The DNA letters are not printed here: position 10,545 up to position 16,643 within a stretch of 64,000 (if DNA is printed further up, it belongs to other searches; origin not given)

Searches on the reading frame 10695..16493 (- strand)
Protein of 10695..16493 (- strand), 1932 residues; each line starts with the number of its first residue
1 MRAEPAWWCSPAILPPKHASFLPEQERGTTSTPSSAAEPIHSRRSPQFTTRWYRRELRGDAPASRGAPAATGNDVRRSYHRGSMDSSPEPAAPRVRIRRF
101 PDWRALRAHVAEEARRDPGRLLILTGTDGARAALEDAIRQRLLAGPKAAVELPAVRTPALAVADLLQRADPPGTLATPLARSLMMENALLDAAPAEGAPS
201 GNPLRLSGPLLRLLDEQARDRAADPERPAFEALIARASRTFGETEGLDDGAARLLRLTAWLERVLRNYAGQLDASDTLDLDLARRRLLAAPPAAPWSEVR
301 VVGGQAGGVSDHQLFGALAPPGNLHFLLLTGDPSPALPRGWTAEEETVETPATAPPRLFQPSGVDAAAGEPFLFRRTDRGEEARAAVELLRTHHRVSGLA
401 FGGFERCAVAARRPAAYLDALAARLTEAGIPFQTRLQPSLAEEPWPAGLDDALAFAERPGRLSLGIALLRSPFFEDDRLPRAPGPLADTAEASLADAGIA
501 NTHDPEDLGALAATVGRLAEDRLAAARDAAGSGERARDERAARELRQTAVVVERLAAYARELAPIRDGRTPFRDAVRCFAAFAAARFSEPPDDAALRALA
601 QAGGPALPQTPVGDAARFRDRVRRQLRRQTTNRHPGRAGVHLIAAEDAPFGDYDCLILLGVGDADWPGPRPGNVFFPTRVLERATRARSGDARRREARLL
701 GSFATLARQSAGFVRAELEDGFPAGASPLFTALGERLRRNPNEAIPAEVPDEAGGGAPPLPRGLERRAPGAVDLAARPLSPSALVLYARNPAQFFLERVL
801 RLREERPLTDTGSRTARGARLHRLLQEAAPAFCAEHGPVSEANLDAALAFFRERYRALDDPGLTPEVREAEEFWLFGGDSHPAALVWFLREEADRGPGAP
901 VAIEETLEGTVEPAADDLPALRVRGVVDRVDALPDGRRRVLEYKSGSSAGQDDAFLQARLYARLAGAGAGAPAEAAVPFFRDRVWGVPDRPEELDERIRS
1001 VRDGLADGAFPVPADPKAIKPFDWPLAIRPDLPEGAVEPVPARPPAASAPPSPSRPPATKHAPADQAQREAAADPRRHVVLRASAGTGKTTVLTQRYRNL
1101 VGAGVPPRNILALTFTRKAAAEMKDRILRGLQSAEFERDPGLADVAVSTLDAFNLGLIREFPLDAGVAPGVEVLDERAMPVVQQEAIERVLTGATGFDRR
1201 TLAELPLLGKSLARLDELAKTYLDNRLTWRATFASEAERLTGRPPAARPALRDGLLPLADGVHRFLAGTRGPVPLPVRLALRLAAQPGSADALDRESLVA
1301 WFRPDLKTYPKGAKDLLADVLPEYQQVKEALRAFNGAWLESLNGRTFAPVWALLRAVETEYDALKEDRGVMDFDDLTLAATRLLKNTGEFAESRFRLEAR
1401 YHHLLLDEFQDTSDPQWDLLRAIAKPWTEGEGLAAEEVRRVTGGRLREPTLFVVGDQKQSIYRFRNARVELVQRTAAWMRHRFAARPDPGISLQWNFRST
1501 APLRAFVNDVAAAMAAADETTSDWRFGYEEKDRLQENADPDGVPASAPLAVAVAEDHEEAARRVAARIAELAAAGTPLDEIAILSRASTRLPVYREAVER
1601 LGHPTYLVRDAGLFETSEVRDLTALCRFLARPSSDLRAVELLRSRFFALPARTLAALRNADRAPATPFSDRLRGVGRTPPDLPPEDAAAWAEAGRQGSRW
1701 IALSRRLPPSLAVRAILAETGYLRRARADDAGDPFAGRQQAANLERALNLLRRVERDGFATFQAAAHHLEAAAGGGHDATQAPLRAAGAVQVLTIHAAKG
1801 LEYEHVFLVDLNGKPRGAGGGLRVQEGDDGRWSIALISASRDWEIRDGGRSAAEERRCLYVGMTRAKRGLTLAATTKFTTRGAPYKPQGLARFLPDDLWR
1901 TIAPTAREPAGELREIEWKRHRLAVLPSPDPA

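Call 90: search_protein_families(library=pfam, proteins=[window:10695-16493:-], max_evalue=0.00001)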
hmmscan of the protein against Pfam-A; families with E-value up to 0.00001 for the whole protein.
window:10695-16493:- (1932 aa): 5 families
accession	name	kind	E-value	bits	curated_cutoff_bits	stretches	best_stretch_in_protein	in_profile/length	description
PF00580.27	UvrD-helicase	-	2.1e-49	169.1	23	1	1066-1474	3-265/271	UvrD/REP helicase N-terminal domain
PF13361.12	UvrD_C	-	6.5e-27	95.3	25.6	2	1785-1875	284-348/350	UvrD-like helicase C-terminal domain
PF12705.13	PDDEXK_1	-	6.1e-22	79.2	22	1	779-980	2-189/247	PD-(D/E)XK nuclease superfamily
PF13245.12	AAA_19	-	3.9e-15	56.6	25.1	1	1068-1465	1-134/134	AAA domain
PF13538.12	UvrD_C_2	-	1.2e-09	38.3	27.4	0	1792-1812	4-24/52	UvrD-like helicase C-terminal domain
